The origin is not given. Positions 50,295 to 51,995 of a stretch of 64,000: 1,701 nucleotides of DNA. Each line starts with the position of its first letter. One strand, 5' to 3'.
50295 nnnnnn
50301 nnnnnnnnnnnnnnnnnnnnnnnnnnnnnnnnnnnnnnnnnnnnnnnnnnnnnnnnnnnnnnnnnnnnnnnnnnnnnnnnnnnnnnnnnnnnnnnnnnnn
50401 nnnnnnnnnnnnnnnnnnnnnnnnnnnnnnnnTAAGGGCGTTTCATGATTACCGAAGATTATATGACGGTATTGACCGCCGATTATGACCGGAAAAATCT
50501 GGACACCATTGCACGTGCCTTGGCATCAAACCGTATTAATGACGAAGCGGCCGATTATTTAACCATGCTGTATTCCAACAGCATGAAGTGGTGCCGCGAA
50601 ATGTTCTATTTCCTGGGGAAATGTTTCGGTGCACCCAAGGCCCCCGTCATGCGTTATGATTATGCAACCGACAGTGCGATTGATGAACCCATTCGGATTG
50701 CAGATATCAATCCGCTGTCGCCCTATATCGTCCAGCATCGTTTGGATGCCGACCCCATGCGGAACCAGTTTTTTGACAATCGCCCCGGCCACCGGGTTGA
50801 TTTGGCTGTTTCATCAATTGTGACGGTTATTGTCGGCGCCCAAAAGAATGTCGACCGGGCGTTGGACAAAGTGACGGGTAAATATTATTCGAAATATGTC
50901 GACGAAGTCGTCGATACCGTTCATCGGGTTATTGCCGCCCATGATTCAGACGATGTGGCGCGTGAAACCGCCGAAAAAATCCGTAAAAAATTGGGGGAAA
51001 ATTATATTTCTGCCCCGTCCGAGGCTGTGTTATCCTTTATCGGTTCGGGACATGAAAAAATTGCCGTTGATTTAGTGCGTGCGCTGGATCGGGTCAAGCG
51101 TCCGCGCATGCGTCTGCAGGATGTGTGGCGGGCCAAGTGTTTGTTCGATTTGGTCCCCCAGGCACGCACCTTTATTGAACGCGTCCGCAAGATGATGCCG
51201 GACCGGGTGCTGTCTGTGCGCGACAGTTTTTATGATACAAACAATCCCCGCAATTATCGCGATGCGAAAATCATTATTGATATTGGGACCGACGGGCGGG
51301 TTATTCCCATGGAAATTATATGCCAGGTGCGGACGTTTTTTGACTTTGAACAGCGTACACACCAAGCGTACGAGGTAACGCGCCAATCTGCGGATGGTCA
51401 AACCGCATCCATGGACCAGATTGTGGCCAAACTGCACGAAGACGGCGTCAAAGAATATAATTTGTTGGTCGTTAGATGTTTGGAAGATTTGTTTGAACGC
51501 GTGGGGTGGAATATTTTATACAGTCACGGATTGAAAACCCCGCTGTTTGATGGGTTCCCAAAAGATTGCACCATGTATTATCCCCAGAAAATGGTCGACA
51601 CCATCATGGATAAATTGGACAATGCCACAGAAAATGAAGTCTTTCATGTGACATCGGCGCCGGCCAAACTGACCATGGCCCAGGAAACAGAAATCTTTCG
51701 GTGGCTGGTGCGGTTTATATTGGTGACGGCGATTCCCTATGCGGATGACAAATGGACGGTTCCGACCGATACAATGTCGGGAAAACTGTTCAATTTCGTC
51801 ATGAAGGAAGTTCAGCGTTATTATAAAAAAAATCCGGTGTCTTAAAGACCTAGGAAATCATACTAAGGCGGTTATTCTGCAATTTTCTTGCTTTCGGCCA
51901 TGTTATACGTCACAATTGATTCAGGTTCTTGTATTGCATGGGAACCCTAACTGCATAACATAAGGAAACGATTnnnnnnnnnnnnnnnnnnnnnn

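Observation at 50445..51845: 466-aa orphan protein with RelA/SpoT-like synthetase motifs downstream of lysS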

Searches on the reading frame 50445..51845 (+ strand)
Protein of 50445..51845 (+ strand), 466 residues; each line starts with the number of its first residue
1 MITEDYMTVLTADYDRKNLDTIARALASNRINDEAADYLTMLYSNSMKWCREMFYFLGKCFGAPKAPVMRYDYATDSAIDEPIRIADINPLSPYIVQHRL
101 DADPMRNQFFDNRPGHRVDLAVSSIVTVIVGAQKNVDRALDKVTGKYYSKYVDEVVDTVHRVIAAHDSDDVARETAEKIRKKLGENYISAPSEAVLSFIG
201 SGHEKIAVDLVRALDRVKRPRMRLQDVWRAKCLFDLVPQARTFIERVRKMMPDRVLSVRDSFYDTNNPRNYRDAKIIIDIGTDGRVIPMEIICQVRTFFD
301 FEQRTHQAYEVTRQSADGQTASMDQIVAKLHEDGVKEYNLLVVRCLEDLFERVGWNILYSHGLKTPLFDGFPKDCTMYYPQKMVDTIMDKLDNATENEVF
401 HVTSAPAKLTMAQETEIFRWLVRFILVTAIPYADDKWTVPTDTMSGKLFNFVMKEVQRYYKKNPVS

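Call 3: search_protein_families(library=pfam, proteins=[window:50445-51842:+], max_evalue=1)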
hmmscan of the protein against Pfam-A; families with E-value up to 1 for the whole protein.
window:50445-51842:+ (466 aa): 1 family
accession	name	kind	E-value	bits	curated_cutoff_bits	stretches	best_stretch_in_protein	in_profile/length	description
PF13326.11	PSII_Pbs27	-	0.042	14.6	25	1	122-189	10-84/140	Photosystem II Pbs27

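Call 4: search_protein_families(library=ncbifam, proteins=[window:50445-51842:+], max_evalue=1)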
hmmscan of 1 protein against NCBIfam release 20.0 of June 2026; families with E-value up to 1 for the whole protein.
window:50445-51842:+ (466 aa): 0 families

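Call 5: search_solved_structures(query=window:50445-51842:+, max_evalue=10, show_alignments=2)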
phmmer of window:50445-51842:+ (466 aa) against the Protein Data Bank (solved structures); distinct sequences matched with E-value up to 10: 3.
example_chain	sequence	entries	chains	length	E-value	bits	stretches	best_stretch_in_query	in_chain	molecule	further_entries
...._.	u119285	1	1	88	0.25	13.6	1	248-313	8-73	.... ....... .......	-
3emv_A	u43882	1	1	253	0.59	12.4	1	361-394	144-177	Uridine phosphorylase, putative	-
6gcs_Q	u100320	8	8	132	0.61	12.3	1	247-313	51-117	ACPM2 SUBUNIT | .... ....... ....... ACPM2 of NADH:Ubiquinone Oxidoreductase (Complex I)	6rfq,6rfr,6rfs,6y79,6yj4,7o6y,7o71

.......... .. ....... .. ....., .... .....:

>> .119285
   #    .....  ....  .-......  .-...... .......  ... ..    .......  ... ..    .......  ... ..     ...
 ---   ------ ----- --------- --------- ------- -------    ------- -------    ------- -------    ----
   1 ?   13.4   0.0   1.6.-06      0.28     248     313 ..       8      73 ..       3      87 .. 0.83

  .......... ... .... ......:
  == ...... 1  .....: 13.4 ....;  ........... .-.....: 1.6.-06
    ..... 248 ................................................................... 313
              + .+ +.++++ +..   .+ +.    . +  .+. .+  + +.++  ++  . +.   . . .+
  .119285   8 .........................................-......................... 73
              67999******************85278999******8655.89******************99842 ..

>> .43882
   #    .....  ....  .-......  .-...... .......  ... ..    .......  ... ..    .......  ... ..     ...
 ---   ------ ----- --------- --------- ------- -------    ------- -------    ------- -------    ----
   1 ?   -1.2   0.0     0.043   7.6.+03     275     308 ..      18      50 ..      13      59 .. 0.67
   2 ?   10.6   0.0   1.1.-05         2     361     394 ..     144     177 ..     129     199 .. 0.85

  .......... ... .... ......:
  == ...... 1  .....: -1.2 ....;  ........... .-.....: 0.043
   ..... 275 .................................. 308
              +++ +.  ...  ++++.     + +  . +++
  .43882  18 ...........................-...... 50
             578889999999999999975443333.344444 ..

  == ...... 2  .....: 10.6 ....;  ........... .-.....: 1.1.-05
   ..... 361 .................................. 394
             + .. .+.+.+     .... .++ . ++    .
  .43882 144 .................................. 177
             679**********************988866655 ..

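Call 6: find_homologous_proteins(query=window:50445-51842:+, max_evalue=0.001)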
Query window:50445-51842:+ (466 aa): 615 proteins with E <= 0.001 among 4959 candidates; the best 120 are listed.
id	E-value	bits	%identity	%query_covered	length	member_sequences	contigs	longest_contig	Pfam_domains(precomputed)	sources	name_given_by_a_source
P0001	7.1e-292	986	92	100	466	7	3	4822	-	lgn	-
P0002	4.3e-253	858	81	100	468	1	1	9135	-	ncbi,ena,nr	ncbi:hypothetical protein HDR63_01275 [bacterium]|nr:hypothetical protein [bacterium]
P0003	6.4e-251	851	79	99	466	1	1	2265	-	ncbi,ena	-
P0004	1.1e-250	850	79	99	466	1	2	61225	-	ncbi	-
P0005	4.6e-230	782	74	98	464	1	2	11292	-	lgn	-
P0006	2.3e-228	777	73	97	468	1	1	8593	-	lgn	-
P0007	4.0e-225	766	71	98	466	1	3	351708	-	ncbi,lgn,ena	-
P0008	3.5e-224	763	69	99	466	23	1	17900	-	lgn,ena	-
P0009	2.2e-223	760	72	97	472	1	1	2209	-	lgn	-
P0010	4.8e-223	759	71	98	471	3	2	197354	-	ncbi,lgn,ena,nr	ncbi:MAG: hypothetical protein K2L25_02600 [Alphaproteobacteria bacterium]|nr:hypothetical protein [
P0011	7.0e-223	759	71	99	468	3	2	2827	-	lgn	-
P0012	8.4e-223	758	71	98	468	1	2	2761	-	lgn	-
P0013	1.1e-222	758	71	99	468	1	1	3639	-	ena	-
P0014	1.9e-222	757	70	99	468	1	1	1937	-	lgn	-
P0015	2.0e-222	757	71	98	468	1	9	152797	-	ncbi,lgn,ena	-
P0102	2.0e-210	718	67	99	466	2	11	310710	-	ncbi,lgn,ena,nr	ncbi:MAG: hypothetical protein IJX89_00775 [Alphaproteobacteria bacterium]|nr:hypothetical protein [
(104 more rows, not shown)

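Call 7: search_protein_families(library=padloc, proteins=[window:50445-51842:+], max_evalue=1)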
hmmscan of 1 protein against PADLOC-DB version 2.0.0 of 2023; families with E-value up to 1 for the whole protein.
window:50445-51842:+ (466 aa): 0 families

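Call 8: search_protein_families(library=phrogs, proteins=[window:50445-51842:+], max_evalue=1)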
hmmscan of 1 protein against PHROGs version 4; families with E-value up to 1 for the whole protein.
window:50445-51842:+ (466 aa): 4 families
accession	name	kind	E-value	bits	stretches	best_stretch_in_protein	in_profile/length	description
phrog_37685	-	unknown function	0.013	16.3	1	224-334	141-248/250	-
phrog_25157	-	unknown function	0.087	13.8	1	430-462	5-36/43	-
phrog_24820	-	unknown function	0.28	11.5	1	141-181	331-371/411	-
phrog_28537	-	unknown function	0.31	12.2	0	316-343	80-107/113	-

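Call 12: search_solved_structures(query=A1, max_evalue=10, show_alignments=3)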
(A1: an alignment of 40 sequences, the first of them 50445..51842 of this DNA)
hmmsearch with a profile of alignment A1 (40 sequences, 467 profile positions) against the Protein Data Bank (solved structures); distinct sequences matched with E-value up to 10: 1.
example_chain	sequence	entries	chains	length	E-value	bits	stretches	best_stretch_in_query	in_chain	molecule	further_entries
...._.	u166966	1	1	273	2.9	10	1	105-138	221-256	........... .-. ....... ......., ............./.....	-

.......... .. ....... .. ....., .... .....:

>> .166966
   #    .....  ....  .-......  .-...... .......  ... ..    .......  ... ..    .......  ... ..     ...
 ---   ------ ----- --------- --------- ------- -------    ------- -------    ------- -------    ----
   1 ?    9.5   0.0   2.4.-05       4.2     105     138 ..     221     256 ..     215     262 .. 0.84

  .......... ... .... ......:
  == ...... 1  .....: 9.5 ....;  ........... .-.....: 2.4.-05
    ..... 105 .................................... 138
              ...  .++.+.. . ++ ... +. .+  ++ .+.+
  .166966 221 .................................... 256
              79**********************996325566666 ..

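Call 18: find_encoding_contigs(protein=window:50445-51845:+, flank=6000, max_places=4)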
Protein window:50445-51845:+ (466 aa): 2 contigs read that carry it; 2 places shown.
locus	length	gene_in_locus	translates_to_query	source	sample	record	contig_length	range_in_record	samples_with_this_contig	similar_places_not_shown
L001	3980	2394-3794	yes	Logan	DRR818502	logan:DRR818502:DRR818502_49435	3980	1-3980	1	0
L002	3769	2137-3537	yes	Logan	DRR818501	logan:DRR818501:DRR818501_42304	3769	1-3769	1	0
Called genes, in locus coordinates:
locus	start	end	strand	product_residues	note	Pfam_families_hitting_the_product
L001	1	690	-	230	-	?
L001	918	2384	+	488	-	PF01336:tRNA_anti-codon, PF00152:tRNA-synt_2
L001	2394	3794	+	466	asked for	-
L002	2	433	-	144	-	?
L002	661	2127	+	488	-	PF01336:tRNA_anti-codon, PF00152:tRNA-synt_2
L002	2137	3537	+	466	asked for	-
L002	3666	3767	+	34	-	?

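Call 19: find_encoding_contigs(protein=P0102, flank=6000, max_places=3)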
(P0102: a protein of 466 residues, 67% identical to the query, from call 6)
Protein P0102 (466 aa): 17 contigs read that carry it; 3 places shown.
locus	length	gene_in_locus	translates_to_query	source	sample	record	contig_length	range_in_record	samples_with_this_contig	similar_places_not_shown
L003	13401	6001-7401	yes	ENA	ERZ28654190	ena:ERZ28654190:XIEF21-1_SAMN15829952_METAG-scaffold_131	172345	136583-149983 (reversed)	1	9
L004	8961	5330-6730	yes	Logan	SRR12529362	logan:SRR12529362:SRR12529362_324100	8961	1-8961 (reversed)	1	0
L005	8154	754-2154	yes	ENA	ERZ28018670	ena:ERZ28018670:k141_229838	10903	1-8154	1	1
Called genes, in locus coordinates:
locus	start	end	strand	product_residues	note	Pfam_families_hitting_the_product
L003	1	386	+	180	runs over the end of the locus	-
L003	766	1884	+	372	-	PF01702:TGT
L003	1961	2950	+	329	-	-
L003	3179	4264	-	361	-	PF00535:Glycos_transf_2, PF10111:Glyco_tranf_2_2, PF13641:Glyco_tranf_2_3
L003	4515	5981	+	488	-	PF01336:tRNA_anti-codon, PF00152:tRNA-synt_2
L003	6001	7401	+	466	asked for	-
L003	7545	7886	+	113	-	PF00313:CSD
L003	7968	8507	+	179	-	PF04011:LemA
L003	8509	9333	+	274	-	PF02811:PHP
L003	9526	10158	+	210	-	PF00163:Ribosomal_S4, PF01479:S4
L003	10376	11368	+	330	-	PF00579:tRNA-synt_1b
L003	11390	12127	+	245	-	PF04402:SIMPL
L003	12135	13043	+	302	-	PF02899:Phage_int_SAM_1, PF00589:Phage_integrase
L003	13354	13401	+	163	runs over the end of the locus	-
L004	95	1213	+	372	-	PF01702:TGT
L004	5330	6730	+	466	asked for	-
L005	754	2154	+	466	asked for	-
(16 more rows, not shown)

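Call 22: search_protein_representatives(alignment_id=A1)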
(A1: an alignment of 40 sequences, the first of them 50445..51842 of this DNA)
Query: 40 sequences, 467 profile positions. Proteins with E-value up to 0.001 (for the whole library): 49; up to 1e-10: 31; up to 1e-30: 20. The best 49 are listed.
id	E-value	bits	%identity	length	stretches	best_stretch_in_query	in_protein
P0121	4.8e-216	734.8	-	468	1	8-465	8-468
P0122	1.6e-158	545.1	-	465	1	9-465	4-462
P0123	1.3e-131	456.3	-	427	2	218-465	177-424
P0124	5.9e-124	431.1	-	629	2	187-463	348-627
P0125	8.0e-121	420.8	-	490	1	10-465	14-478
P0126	9.6e-112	390.9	-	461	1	14-465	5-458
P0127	1.9e-103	363.5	-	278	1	1-269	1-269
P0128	3.1e-102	359.5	-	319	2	224-396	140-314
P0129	1.1e-97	344.5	-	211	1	198-407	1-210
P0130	9.4e-84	298.6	-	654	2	6-209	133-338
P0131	2.4e-70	254.3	-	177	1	5-158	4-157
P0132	8.0e-64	232.9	-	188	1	12-172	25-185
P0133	5.1e-57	210.4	-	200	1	196-334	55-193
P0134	1.3e-56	209.0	-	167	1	292-465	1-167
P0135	1.5e-53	198.9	-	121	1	2-120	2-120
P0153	2.3e-10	56.6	-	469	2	7-190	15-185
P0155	1.2e-08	50.9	-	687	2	10-70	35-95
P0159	4.5e-06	42.4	-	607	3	4-57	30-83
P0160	9.2e-06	41.4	-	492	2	7-98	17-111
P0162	6.6e-05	38.6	-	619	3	212-332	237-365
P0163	7.4e-05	38.4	-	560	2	8-161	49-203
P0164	8.9e-05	38.2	-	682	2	6-150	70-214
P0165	1.1e-04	37.9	-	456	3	8-71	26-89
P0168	5.6e-04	35.5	-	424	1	225-328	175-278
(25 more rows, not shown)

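Call 23: search_protein_families(library=pfam, proteins=[P0153, P0155, P0159, P0160, P0162, P0163, P0164, P0165, P0168, P0124], max_evalue=0.1)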
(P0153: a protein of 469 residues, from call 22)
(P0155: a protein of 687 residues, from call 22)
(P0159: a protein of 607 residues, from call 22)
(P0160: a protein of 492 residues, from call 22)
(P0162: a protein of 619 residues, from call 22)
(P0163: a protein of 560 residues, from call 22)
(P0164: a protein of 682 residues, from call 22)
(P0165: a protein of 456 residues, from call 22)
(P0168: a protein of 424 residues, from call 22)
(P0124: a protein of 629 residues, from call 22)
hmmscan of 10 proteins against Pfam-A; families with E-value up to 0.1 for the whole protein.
P0153 (469 aa): 1 family
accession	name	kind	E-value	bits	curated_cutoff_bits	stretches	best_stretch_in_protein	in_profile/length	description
PF18628.8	P2_N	-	0.019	15.1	25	1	215-264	66-115/129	Viral coat protein P2 N-terminal domain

P0155 (687 aa): 0 families

P0159 (607 aa): 1 family
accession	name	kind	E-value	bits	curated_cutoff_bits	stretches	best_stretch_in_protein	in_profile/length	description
PF22941.1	TADA2A-like_3rd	-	0.064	13.8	27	0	377-414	35-72/77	Transcriptional adapter 2-alpha-like domain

P0160 (492 aa): 2 families
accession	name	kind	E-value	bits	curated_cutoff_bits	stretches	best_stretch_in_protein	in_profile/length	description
PF11348.13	DUF3150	-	0.014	15.1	24.9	1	123-164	82-123/257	Protein of unknown function (DUF3150)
PF25802.1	WWC1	-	0.026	14.9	27.8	1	130-188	71-129/135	WWC1-like, helical hairpin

P0162 (619 aa): 0 families

P0163 (560 aa): 0 families

P0164 (682 aa): 1 family
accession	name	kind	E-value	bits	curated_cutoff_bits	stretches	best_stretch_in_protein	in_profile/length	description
PF23202.1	PAH_ZNF598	-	0.03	15.1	25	0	477-521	16-66/83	ZNF598 PAH domain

P0165 (456 aa): 3 families
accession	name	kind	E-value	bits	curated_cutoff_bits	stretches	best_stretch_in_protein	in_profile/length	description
PF04574.18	DUF592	-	0.026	14.7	24.5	1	276-325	90-139/153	Protein of unknown function (DUF592)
PF23461.1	ZMYND11_CC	-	0.032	15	27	0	138-158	28-48/54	ZMYND11 protein coiled-coil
PF14479.11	HeLo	-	0.037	14.3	23.2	1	132-213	113-193/205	Prion-inhibition and propagation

P0168 (424 aa): 3 families
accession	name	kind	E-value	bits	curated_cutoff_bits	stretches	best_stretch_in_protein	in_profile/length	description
PF00042.28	Globin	-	5.7e-22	78.9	22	1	290-404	2-117/117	Globin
PF10241.14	KxDL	-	0.015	16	27.2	1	29-90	21-82/86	Uncharacterized conserved protein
PF25133.1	TYW2_N_2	-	0.023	15.2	27.7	1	361-405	17-58/79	TYW2 N-terminal domain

P0124 (629 aa): 0 families

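Call 24: predict_structure(alignment_id=A1)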
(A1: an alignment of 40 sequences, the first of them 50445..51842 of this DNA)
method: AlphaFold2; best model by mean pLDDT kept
length: 466 residues; sequences in the alignment: 40
mean_pLDDT: 79.9   pTM: 0.78
mean pLDDT of the five models: 79.9, 79.3, 78.5, 77.3, 74.6
residues with pLDDT >= 90: 125; 70-90: 248; 50-70: 69; < 50: 24
segments of 3 or more residues with pLDDT < 50: 1-3, 110-121, 361-363, 463-466
pLDDT, mean of each block of 10 residues (from residue 1): 67 93 95 93 91 88 81 77 81 85 56 38 75 90 92 93 88 90 86 78 77 89 88 87 87 91 67 88 88 86 72 57 69 83 82 61 51 71 90 83 74 82 87 76 88 85 46
secondary structure, 60 per line:
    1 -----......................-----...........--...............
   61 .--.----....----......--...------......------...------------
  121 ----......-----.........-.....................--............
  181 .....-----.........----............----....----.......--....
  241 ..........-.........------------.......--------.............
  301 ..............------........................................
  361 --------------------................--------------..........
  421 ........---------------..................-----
elements in order: H6-27 H33-43 H46-61 E69-72 E77-82 E94-99 E125-130 H136-144 H146-166 H169-185 H191-199 H204-215 H220-223 E228-234 H237-250 E255-260 E273-279 E288-295 H296-314 H321-360 H381-396 H411-428 H444-461

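Call 26: fold_search(model_id=the predicted structure, library=pdb)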
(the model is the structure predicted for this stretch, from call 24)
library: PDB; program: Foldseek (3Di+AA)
matches with E <= 10: 178; with E <= 0.001: 21
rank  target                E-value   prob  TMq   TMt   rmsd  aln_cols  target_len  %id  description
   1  6ewz_A                1.3e-04  1.00  0.22  0.48   7.7       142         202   13  Crystal structure of RelP (SAS2) from Staphylococcus aureus bound to AMPCPP and GTP in the pre-catalytic state (released 2018-01-24)
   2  9erv_A                1.5e-04  1.00  0.20  0.26  24.4       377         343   10  Structure of Salmonella CapRel bound to Bas11 Gp54 (released 2024-11-06)
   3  6fgx_A                2.4e-04  1.00  0.20  0.45  19.3       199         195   11  Crystal structure of the small alarmone synthethase 2 from Staphylococcus aureus bound to AMPCPP (released 2018-02-07)
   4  6ewz_B                2.7e-04  1.00  0.22  0.48   7.6       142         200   13  Crystal structure of RelP (SAS2) from Staphylococcus aureus bound to AMPCPP and GTP in the pre-catalytic state (released 2018-01-24)
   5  6ex0_A                2.7e-04  1.00  0.21  0.47   7.2       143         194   12  Crystal structure of RelP (SAS2) from Staphylococcus aureus bound to pppGpp in the post-catalytic state (released 2018-01-24)
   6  6ex0_B                2.7e-04  1.00  0.22  0.47   6.7       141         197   13  Crystal structure of RelP (SAS2) from Staphylococcus aureus bound to pppGpp in the post-catalytic state (released 2018-01-24)
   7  5ded_E                2.7e-04  1.00  0.20  0.45   8.6       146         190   13  Crystal structure of the small alarmone synthethase 1 from Bacillus subtilis bound to its product pppGpp (released 2015-10-28)
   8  5ded_C                2.9e-04  1.00  0.20  0.43   8.6       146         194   14  Crystal structure of the small alarmone synthethase 1 from Bacillus subtilis bound to its product pppGpp (released 2015-10-28)
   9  6fgj_B                3.1e-04  1.00  0.22  0.47   3.4       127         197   12  Crystal structure of the small alarmone synthethase 2 from Staphylococcus aureus (released 2018-02-07)
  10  6fgk_D                3.2e-04  1.00  0.22  0.51  10.0       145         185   14  Crystal structure of the small alarmone synthethase 2 from Bacillus subtilis (released 2018-02-07)
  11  6fgj_A                3.6e-04  1.00  0.22  0.46   8.2       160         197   15  Crystal structure of the small alarmone synthethase 2 from Staphylococcus aureus (released 2018-02-07)
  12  6fgk_A                4.3e-04  1.00  0.22  0.52  10.1       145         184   15  Crystal structure of the small alarmone synthethase 2 from Bacillus subtilis (released 2018-02-07)
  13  6fgx_B                4.3e-04  1.00  0.20  0.45  18.9       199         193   10  Crystal structure of the small alarmone synthethase 2 from Staphylococcus aureus bound to AMPCPP (released 2018-02-07)
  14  5ded_H                5.2e-04  1.00  0.19  0.41   4.2       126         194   15  Crystal structure of the small alarmone synthethase 1 from Bacillus subtilis bound to its product pppGpp (released 2015-10-28)
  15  2be3_A                5.5e-04  1.00  0.22  0.47   9.9       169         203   13  Structure of a GTP Pyrophosphokinase Family Protein from Streptococcus pneumoniae (released 2005-12-06)
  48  24io_B                6.7e-02  0.54  0.14  0.20  19.5       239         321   13  Crystal structure of the RelSeq N-terminal domain from Streptococcus equisimilis in complex with pppGpp (released 2026-03-18)
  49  7oiw_B                7.8e-02  0.69  0.13  0.19  19.3       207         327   14  Structure of S. aureus Rel catalytic domains in complex with pppGpp (released 2022-06-01)
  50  5xnx_D                9.0e-02  0.66  0.11  0.15  17.5       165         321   17  Crystallographic structure of the enzymatically active N-terminal domain of the Rel protein from Mycobacterium tubercu (released 2017-07-19)
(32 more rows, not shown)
